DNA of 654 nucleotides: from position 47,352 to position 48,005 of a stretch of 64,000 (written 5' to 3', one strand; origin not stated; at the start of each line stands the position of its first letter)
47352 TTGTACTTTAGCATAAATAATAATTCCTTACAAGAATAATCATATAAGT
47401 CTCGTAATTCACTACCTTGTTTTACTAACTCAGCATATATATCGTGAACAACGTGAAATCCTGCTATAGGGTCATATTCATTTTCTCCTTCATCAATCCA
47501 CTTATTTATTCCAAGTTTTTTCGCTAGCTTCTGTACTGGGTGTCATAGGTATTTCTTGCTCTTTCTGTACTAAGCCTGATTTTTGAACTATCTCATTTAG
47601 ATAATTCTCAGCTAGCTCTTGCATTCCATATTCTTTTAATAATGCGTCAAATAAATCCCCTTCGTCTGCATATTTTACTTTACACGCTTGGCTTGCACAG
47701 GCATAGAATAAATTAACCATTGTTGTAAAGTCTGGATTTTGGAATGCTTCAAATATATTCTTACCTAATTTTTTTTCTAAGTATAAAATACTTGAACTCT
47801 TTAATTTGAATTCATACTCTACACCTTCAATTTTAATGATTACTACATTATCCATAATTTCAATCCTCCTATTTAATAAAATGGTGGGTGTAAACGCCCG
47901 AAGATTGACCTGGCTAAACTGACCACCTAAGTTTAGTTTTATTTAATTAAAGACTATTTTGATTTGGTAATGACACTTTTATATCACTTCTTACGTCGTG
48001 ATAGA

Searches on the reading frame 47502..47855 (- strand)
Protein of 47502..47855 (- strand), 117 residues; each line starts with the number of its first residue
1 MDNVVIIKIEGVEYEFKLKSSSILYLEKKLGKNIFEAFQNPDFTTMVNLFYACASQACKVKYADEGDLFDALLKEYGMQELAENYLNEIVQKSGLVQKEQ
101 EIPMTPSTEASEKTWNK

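Call 44: search_protein_families(library=phrogs, proteins=[window:47502-47855:-])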
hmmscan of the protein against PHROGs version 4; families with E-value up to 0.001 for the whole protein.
window:47502-47855:- (117 aa): 2 families
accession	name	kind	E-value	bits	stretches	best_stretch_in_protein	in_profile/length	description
phrog_2115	-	tail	2.6e-08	35.3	1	3-113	7-120/125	tail protein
phrog_183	-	tail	2.2e-06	28.4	1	7-99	18-123/305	tail chaperone protein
